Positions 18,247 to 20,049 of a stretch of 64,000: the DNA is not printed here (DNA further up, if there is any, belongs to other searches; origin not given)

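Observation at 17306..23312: Candidate undescribed thiamine-precursor salvage pathway: LuxE-like synthetase + LuxC-like reductase + SDR under TPP control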

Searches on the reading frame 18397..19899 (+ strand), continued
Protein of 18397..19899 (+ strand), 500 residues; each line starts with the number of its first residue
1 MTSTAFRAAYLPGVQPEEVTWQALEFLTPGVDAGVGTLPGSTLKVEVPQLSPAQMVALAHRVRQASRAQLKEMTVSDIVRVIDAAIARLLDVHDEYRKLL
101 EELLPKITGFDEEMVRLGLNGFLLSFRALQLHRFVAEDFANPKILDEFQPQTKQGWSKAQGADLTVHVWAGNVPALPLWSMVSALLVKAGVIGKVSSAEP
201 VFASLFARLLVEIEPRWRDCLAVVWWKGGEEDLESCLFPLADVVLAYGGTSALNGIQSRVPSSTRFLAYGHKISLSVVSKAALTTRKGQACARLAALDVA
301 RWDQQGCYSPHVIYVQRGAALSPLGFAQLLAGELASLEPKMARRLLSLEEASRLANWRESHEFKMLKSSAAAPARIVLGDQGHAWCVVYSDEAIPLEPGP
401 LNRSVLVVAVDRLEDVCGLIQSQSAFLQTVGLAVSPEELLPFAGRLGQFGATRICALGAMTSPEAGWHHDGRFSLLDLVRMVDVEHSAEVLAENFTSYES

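Call 63: find_homologous_proteins(query=L077:9986-11440:+, max_evalue=1e-30)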
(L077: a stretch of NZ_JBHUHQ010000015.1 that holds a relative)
Query L077:9986-11440:+ (484 aa): 2374 proteins with E <= 1e-30 among 8000 candidates; the best 120 are listed.
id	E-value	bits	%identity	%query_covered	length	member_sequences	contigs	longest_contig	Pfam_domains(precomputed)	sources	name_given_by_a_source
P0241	0.0e+0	1100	100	100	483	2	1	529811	PF05893.20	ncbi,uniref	ncbi:acyl-CoA reductase [Ornithinibacillus salinisoli]|uniref:acyl-CoA reductase n=1 Tax=Ornithiniba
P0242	6.1e-266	901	80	100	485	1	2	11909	PF05893.20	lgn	-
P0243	6.2e-238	808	71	100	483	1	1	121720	PF05893.20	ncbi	ncbi:MAG: acyl-CoA reductase [Bacillota bacterium]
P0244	9.0e-237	804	71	100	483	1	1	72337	PF05893.20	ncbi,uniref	ncbi:acyl-CoA reductase [Metabacillus herbersteinensis]|uniref:Acyl-CoA reductase n=1 Tax=Metabacill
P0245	2.5e-235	800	70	100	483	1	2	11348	PF05893.20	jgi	jgi:hypothetical protein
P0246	6.8e-234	795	71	99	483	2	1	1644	PF05893.20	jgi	jgi:hypothetical protein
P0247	7.5e-233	792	69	100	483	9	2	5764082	PF05893.20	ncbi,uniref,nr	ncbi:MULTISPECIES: acyl-CoA reductase [Metabacillus]|uniref:Acyl-CoA reductase n=2 Tax=Metabacillus 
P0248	2.1e-232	790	69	100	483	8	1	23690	PF05893.20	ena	-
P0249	1.4e-230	784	69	100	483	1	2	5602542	PF05893.20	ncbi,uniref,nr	ncbi:acyl-CoA reductase [Metabacillus sediminilitoris]|uniref:Acyl-CoA reductase n=1 Tax=Metabacillu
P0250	1.7e-229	780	67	100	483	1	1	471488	PF05893.20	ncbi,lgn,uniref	ncbi:acyl-CoA reductase [Halobacillus seohaensis]|uniref:Acyl-CoA reductase n=1 Tax=Halobacillus seo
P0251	3.3e-229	780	69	100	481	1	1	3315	PF05893.20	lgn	-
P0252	1.2e-228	778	68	100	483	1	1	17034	PF05893.20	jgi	jgi:hypothetical protein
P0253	3.3e-228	776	68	100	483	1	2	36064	PF05893.20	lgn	-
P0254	8.6e-228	775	68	100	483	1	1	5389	PF05893.20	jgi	jgi:hypothetical protein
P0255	3.4e-227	773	69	100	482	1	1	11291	PF05893.20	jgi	jgi:hypothetical protein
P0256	1.8e-226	770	68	99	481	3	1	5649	PF05893.20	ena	-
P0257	2.5e-225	767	67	100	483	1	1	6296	PF05893.20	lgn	-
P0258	2.5e-224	763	66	100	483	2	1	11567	PF05893.20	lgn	-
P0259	3.9e-224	763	67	99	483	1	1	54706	PF05893.20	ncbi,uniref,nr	ncbi:acyl-CoA reductase [Bacillus sp. MRMR6]|uniref:acyl-CoA reductase n=1 Tax=Bacillus sp. MRMR6 Ta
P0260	4.2e-224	763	67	100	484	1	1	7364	PF05893.20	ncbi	-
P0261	8.4e-224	762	67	100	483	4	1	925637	PF05893.20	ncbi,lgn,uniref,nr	ncbi:acyl-CoA reductase [Desulfosporosinus lacus]|uniref:Acyl-CoA reductase n=1 Tax=Desulfosporosinu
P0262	4.7e-223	759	66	100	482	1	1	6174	PF05893.20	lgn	-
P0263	7.3e-223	759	66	100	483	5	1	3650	PF05893.20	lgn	-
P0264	1.6e-222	758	66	100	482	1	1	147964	PF05893.20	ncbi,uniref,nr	ncbi:acyl-CoA reductase [Oceanobacillus salinisoli]|uniref:acyl-CoA reductase n=1 Tax=Oceanobacillus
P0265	4.7e-222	756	67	100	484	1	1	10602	PF05893.20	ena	-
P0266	6.2e-221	752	67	100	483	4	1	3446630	PF05893.20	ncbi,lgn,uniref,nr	ncbi:acyl-CoA reductase [Geobacillus genomosp. 3]|uniref:Acyl-CoA reductase n=1 Tax=Geobacillus geno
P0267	7.3e-221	752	66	100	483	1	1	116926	PF05893.20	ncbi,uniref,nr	ncbi:acyl-CoA reductase [Domibacillus epiphyticus]|uniref:Acyl-CoA reductase n=1 Tax=Domibacillus ep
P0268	1.0e-220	752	65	100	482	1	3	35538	PF05893.20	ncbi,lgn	ncbi:MAG: acyl-CoA reductase [Ectobacillus sp.]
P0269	1.7e-220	751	66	100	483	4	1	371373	PF05893.20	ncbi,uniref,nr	ncbi:acyl-CoA reductase [Domibacillus iocasae]|uniref:Acyl-CoA reductase n=1 Tax=Domibacillus iocasa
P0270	3.6e-220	750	66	100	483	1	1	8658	PF05893.20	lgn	-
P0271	6.4e-220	749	65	100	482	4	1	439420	PF05893.20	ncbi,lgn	-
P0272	7.2e-220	749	66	100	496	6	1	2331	PF05893.20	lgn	-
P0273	1.3e-219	748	65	100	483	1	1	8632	PF05893.20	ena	-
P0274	1.5e-219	748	66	100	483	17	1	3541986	PF05893.20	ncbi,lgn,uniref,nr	ncbi:acyl-CoA reductase [Geobacillus subterraneus]|uniref:acyl-CoA reductase n=1 Tax=Geobacillus sub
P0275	1.8e-219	747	65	100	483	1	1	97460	PF05893.20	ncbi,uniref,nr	ncbi:acyl-CoA reductase [Domibacillus mangrovi]|uniref:Acyl-CoA reductase n=1 Tax=Domibacillus mangr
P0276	2.3e-219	747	67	100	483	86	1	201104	PF05893.20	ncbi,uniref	ncbi:acyl-CoA reductase [Peribacillus simplex]|uniref:acyl-CoA reductase n=1 Tax=Peribacillus simple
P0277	4.2e-219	746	65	100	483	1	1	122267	PF05893.20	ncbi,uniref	ncbi:acyl-CoA reductase [Cytobacillus sp. SAFR-174]|uniref:acyl-CoA reductase n=1 Tax=Cytobacillus s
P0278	4.2e-219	746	65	100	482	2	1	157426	PF05893.20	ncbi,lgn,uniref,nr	ncbi:acyl-CoA reductase [Bacillus sp. OK048]|uniref:acyl-CoA reductase n=1 Tax=Bacillus sp. OK048 Ta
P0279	5.1e-219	746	65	100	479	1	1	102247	PF05893.20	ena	-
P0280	1.1e-218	745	65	100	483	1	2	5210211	PF05893.20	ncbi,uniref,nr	ncbi:acyl-CoA reductase [Cytobacillus firmus]|uniref:acyl-CoA reductase n=1 Tax=Bacillus sp. 22-7 Ta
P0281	1.5e-218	744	65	100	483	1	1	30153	PF05893.20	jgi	jgi:Acyl-CoA reductase (LuxC)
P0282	1.5e-218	744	65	100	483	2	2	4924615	PF05893.20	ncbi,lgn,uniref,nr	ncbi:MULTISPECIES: acyl-CoA reductase [unclassified Cytobacillus]|uniref:acyl-CoA reductase n=1 Tax=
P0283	1.5e-218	744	66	99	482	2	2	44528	PF05893.20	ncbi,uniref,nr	ncbi:acyl-CoA reductase [Bacillus sp. ISL-40]|uniref:acyl-CoA reductase n=1 Tax=unclassified Bacillu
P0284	1.7e-218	744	65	100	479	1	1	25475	PF05893.20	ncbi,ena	-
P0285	2.5e-218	744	65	100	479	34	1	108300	PF05893.20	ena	-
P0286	2.6e-218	744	66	100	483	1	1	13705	PF05893.20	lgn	-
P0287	2.7e-218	744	66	100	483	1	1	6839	PF05893.20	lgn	-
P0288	2.9e-218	743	65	100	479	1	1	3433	PF05893.20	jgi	-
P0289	3.5e-218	743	66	99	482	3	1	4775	PF05893.20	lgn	-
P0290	6.9e-218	742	65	100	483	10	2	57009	PF05893.20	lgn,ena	-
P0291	7.3e-218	742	66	99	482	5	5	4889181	PF05893.20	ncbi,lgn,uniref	ncbi:acyl-CoA reductase [Ectobacillus funiculus]|uniref:acyl-CoA reductase n=1 Tax=Ectobacillus funi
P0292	8.7e-218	742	66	100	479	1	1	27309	PF05893.20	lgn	-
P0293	1.1e-217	741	65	100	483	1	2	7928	PF05893.20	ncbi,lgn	-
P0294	1.9e-217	741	66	99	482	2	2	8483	PF05893.20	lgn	-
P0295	2.4e-217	740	66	100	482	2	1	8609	PF05893.20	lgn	-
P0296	9.3e-217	738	65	100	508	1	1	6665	PF05893.20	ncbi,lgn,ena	-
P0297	1.1e-216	738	64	100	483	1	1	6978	PF05893.20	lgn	-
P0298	1.9e-216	737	65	100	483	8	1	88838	PF05893.20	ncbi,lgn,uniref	ncbi:acyl-CoA reductase [Domibacillus sp. 8LH]|uniref:acyl-CoA reductase n=1 Tax=Domibacillus sp. 8L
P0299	2.0e-216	737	65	100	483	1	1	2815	PF05893.20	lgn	-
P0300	4.4e-216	736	66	100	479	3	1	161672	PF05893.20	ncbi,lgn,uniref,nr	ncbi:acyl-CoA reductase [Mesobacillus maritimus]|uniref:acyl-CoA reductase n=1 Tax=Mesobacillus mari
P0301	5.5e-216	736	66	99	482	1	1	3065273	PF05893.20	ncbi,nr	nr:acyl-CoA reductase [Neobacillus sp. Marseille-Q6967]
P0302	7.4e-216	735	66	99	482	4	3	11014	PF05893.20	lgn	-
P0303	4.4e-215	733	66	100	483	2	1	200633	PF05893.20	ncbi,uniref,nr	ncbi:acyl-CoA reductase [Bacillus aerolatus]|uniref:Acyl-CoA reductase n=2 Tax=Bacillus aerolatus Ta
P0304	8.9e-215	732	64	100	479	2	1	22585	PF05893.20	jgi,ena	-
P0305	1.1e-214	732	64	100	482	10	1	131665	PF05893.20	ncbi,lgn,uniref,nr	ncbi:acyl-CoA reductase [Desulforamulus aeronauticus]|uniref:Acyl-CoA reductase n=1 Tax=Desulforamul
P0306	1.3e-214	731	65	100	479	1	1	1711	PF05893.20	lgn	-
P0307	1.4e-214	731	65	100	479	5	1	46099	PF05893.20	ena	-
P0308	1.7e-214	731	63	100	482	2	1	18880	PF05893.20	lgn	-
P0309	2.3e-214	731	65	100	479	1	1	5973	PF05893.20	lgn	-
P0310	3.2e-214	730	63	100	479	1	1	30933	PF05893.20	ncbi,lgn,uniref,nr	ncbi:acyl-CoA reductase [Niallia endozanthoxylica]|uniref:Acyl-CoA reductase n=1 Tax=Niallia endozan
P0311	3.5e-214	730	65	99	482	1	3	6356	PF05893.20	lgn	-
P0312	8.8e-214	729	65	100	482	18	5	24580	PF05893.20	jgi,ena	-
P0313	8.0e-213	725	64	100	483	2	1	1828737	PF05893.20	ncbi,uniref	ncbi:acyl-CoA reductase [Peribacillus loiseleuriae]|uniref:acyl-CoA reductase n=1 Tax=Peribacillus l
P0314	2.9e-212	724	64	100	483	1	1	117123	PF05893.20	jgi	-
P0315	4.6e-212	723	64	100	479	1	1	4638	PF05893.20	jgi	jgi:hypothetical protein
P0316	4.9e-212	723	63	100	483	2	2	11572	PF05893.20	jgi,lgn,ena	-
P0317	4.9e-212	723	63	100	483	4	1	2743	PF05893.20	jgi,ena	-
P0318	1.3e-211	721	63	100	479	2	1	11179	PF05893.20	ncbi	-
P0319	1.3e-211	721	63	100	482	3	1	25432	PF05893.20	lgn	-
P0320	1.8e-211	721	64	100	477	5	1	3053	PF05893.20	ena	-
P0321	2.2e-211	721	65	100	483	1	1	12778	PF05893.20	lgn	-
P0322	4.6e-211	720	63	100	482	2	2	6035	PF05893.20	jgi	jgi:hypothetical protein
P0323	8.4e-211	719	62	100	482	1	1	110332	PF05893.20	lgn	-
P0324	1.1e-210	718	63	100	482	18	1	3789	PF05893.20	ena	-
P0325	1.3e-210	718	64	100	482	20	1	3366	PF05893.20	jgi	jgi:Acyl-CoA reductase (LuxC)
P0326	1.4e-210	718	64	100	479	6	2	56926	PF05893.20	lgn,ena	-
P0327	2.3e-210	717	63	100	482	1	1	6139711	PF05893.20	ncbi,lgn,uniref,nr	ncbi:acyl-CoA reductase [Neobacillus sp. DY30]|uniref:acyl-CoA reductase n=1 Tax=Neobacillus sp. DY3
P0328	2.7e-210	717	63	100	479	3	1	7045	PF05893.20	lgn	-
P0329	3.3e-210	717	63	100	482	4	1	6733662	PF05893.20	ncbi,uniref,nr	ncbi:hypothetical protein QFZ31_000958 [Neobacillus niacini]|uniref:acyl-CoA reductase n=1 Tax=Neoba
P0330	4.6e-210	716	63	100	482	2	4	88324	PF05893.20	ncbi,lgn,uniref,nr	ncbi:acyl-CoA reductase [Neobacillus niacini]|uniref:acyl-CoA reductase n=1 Tax=Neobacillus niacini 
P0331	1.8e-209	714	61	100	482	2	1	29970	PF05893.20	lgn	-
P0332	2.5e-209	714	62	100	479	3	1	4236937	PF05893.20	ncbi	ncbi:acyl-CoA reductase [Schinkia sp. CFF1]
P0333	4.1e-209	713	64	100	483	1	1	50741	PF05893.20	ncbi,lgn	ncbi:MAG: acyl-CoA reductase [Dehalobacterium sp.]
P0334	5.5e-209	713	62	100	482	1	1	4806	PF05893.20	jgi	jgi:hypothetical protein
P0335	1.3e-208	712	63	100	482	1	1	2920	PF05893.20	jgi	jgi:hypothetical protein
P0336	1.5e-208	711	63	100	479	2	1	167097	PF05893.20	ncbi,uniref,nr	ncbi:acyl-CoA reductase [Mesobacillus foraminis]|uniref:acyl-CoA reductase n=1 Tax=Mesobacillus fora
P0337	1.5e-208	711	62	99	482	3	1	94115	PF05893.20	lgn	-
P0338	3.8e-208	710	62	100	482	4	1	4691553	PF05893.20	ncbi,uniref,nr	ncbi:hypothetical protein QFZ28_002959 [Neobacillus niacini]|uniref:acyl-CoA reductase n=1 Tax=Neoba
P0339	5.2e-208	710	64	99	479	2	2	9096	PF05893.20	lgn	-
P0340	3.3e-207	707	63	100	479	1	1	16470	PF05893.20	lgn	-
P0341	3.3e-207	707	63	100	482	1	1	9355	PF05893.20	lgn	-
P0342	4.0e-207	707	61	100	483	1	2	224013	PF05893.20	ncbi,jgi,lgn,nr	ncbi:MAG TPA: acyl-CoA reductase [Desulfosporosinus sp.]|nr:acyl-CoA reductase [Desulfosporosinus sp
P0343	1.7e-206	705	62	100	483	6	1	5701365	PF05893.20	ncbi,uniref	ncbi:acyl-CoA reductase [Mesobacillus maritimus]|uniref:acyl-CoA reductase n=1 Tax=Mesobacillus mari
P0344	1.8e-206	705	63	99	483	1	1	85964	PF05893.20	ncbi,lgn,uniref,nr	ncbi:Acyl-CoA reductase (LuxC) [Desulfonispora thiosulfatigenes DSM 11270]|uniref:Acyl-CoA reductase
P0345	1.9e-206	704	62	100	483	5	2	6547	PF05893.20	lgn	-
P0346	4.6e-206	703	62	100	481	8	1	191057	PF05893.20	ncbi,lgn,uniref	ncbi:acyl-CoA reductase [Metabacillus fastidiosus]|uniref:acyl-CoA reductase n=1 Tax=Metabacillus fa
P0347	9.7e-205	699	61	100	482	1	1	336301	PF05893.20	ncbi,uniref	ncbi:acyl-CoA reductase [Bacillus carboniphilus]|uniref:Acyl-CoA reductase n=1 Tax=Bacillus carbonip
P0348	1.1e-204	699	61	100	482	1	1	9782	PF05893.20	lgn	-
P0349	2.8e-204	697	61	100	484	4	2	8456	PF05893.20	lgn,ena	-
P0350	8.3e-204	696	59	99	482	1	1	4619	PF05893.20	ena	-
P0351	9.5e-204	696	61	99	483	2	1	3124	PF05893.20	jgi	jgi:hypothetical protein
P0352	1.4e-203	695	63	99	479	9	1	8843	PF05893.20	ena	-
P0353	1.5e-203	695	60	100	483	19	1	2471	PF05893.20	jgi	jgi:hypothetical protein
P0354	1.8e-203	695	59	99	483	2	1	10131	PF05893.20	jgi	jgi:hypothetical protein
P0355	4.9e-203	693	61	100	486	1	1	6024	PF05893.20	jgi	jgi:hypothetical protein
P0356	7.2e-203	693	62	99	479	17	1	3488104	PF05893.20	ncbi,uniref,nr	ncbi:acyl-CoA reductase [Ureibacillus thermosphaericus]|uniref:acyl-CoA reductase n=1 Tax=Ureibacill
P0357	8.6e-202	689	60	99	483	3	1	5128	PF05893.20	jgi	jgi:hypothetical protein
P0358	9.4e-202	689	60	99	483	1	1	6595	PF05893.20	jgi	-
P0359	1.1e-201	689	60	100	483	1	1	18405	PF05893.20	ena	-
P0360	1.8e-201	688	60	100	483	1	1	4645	PF05893.20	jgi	-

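Call 64: find_encoding_contigs(protein=P0274, flank=8000, max_places=1)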
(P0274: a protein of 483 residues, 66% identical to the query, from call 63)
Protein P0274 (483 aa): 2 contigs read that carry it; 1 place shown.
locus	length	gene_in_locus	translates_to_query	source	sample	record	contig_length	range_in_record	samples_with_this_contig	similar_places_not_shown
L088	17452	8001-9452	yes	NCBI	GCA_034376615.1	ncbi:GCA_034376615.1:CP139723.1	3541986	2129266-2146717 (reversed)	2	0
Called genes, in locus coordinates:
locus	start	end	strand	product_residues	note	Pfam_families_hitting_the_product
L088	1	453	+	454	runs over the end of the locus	PF06782:UPF0236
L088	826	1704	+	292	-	PF13612:DDE_Tnp_1_3, PF01609:DDE_Tnp_1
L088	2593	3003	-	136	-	PF15919:HicB_lk_antitox, PF15970:HicB-like_2 (weak)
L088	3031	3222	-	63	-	PF07927:HicA_toxin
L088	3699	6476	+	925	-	PF07719:TPR_2 (faint), PF13428:TPR_14 (faint)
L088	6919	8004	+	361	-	PF04443:LuxE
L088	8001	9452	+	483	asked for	PF05893:LuxC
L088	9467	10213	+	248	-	PF00005:ABC_tran, PF13304:AAA_21 (faint)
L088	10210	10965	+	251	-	PF00528:BPD_transp_1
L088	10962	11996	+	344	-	PF13379:NMT1_2, PF09084:NMT1, PF16868:NMT1_3, PF12974:Phosphonate-bd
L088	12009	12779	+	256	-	PF00106:adh_short, PF08659:KR (weak), PF23441:SDR (weak), PF13561:adh_short_C2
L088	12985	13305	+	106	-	-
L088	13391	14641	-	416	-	PF02073:Peptidase_M29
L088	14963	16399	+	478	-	PF00474:SSF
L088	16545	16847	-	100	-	PF03241:HpaB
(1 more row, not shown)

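Call 65: find_encoding_contigs(protein=P0261, flank=8000, max_places=1)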
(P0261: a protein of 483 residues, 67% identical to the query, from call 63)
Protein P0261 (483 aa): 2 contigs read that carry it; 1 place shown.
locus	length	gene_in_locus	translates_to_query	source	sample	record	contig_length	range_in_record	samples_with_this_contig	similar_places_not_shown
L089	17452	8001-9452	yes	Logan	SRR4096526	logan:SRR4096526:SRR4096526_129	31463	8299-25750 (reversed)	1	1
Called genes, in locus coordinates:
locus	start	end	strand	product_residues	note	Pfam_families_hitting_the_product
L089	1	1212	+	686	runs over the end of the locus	PF02743:dCache_1, PF22673:MCP-like_PDC_1 (weak), PF00015:MCPsignal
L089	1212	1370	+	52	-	-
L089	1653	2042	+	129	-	PF12844:HTH_19 (weak), PF13413:HTH_25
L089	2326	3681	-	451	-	PF02447:GntP_permease, PF03600:CitMHS (weak)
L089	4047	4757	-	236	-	PF00072:Response_reg, PF04397:LytTR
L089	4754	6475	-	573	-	PF07694:5TM-5TMR_LYT, PF06580:His_kinase, PF02518:HATPase_c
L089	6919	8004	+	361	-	PF04443:LuxE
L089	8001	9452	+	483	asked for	PF05893:LuxC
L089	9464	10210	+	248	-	PF00005:ABC_tran, PF13304:AAA_21 (faint)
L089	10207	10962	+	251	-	PF00528:BPD_transp_1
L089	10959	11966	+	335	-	PF13379:NMT1_2, PF09084:NMT1, PF16868:NMT1_3, PF12974:Phosphonate-bd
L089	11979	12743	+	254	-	PF00106:adh_short, PF08659:KR (weak), PF13561:adh_short_C2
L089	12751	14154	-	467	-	PF00478:IMPDH (faint), PF01645:Glu_synthase, PF01070:FMN_dh (weak), PF03060:NMO (weak)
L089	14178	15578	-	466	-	PF00115:COX1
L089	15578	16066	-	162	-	PF13442:Cytochrome_CBB3 (weak), PF00034:Cytochrom_C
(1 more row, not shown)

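Call 66: find_encoding_contigs(protein=P0356, flank=8000, max_places=1)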
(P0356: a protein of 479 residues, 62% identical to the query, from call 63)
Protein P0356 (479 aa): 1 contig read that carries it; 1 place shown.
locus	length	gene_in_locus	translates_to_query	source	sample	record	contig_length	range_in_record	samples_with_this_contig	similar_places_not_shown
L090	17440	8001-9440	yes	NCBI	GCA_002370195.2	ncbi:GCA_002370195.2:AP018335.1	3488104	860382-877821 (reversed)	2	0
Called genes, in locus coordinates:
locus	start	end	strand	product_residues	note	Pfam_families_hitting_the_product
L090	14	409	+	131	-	PF01741:MscL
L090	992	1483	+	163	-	-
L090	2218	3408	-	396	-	PF07690:MFS_1, PF06779:MFS_4 (faint)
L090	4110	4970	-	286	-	PF00398:RrnaAD, PF13649:Methyltransf_25 (weak)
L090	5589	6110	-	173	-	PF13420:Acetyltransf_4, PF13673:Acetyltransf_10, PF00583:Acetyltransf_1, PF13508:Acetyltransf_7, PF08445:FR47 (weak)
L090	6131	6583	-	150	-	PF01978:TrmB (weak), PF01047:MarR, PF12802:MarR_2, PF13463:HTH_27 (weak), PF13412:HTH_24 (weak)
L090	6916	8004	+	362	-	PF04443:LuxE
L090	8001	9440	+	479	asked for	PF05893:LuxC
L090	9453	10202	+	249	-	PF00005:ABC_tran, PF13304:AAA_21 (faint)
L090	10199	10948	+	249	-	PF00528:BPD_transp_1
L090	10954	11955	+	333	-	PF13379:NMT1_2, PF09084:NMT1, PF16868:NMT1_3, PF12974:Phosphonate-bd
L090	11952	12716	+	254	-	PF00106:adh_short, PF08659:KR (weak), PF13561:adh_short_C2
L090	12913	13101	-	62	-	-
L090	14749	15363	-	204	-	PF08722:Tn7_TnsA-like_N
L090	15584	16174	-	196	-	-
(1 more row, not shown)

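Call 71: find_encoding_contigs(protein=P0250, flank=8000, max_places=1)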
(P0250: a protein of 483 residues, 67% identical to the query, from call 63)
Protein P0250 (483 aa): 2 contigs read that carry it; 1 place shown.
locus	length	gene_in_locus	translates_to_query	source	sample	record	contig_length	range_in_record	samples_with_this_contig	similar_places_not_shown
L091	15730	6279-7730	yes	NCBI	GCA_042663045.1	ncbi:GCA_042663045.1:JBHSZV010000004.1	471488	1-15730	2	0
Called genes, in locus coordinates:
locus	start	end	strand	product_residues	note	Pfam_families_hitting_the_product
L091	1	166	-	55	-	PF07870:DUF1657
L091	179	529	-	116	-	PF03862:SpoVAC_SpoVAEB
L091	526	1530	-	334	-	PF07451:SpoVAD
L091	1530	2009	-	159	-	PF03862:SpoVAC_SpoVAEB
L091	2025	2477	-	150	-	-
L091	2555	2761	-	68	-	PF07870:DUF1657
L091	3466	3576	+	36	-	-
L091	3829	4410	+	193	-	PF13489:Methyltransf_23, PF13847:Methyltransf_31, PF13649:Methyltransf_25, PF08241:Methyltransf_11, PF08242:Methyltransf_12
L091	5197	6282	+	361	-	PF04443:LuxE, PF00501:AMP-binding (faint)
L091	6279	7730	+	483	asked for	PF05893:LuxC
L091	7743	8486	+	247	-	PF02463:SMC_N (faint), PF00005:ABC_tran, PF13304:AAA_21 (faint)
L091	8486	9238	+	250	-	PF00528:BPD_transp_1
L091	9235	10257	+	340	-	PF13379:NMT1_2, PF09084:NMT1, PF12974:Phosphonate-bd, PF16868:NMT1_3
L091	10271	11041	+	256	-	PF00106:adh_short, PF08659:KR (weak), PF13561:adh_short_C2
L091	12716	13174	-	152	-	PF00571:CBS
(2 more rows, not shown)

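Call 72: find_encoding_contigs(protein=P0344, flank=8000, max_places=1)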
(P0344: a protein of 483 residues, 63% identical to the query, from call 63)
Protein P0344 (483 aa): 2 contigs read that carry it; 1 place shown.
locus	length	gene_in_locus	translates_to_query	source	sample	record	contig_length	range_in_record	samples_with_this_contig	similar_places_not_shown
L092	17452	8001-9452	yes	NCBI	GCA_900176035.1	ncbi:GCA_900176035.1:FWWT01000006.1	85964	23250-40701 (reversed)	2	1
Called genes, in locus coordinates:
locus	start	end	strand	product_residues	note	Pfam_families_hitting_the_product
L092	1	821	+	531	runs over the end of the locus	PF14264:Glucos_trans_II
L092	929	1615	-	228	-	PF04172:LrgB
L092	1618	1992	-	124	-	PF03788:LrgA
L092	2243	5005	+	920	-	PF03193:RsgA_GTPase (faint), PF00009:GTP_EFTU (faint), PF00350:Dynamin_N, PF01926:MMR_HSR1 (weak), PF02421:FeoB_N (faint), PF00350:Dynamin_N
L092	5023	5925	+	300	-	-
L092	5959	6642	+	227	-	-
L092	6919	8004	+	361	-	PF04443:LuxE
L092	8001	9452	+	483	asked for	PF05893:LuxC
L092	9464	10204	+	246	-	PF00005:ABC_tran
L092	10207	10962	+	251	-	PF00528:BPD_transp_1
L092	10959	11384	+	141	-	PF09084:NMT1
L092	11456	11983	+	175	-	PF09084:NMT1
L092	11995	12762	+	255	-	PF00106:adh_short, PF08659:KR (faint), PF13561:adh_short_C2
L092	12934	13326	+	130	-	-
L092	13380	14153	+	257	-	PF00226:DnaJ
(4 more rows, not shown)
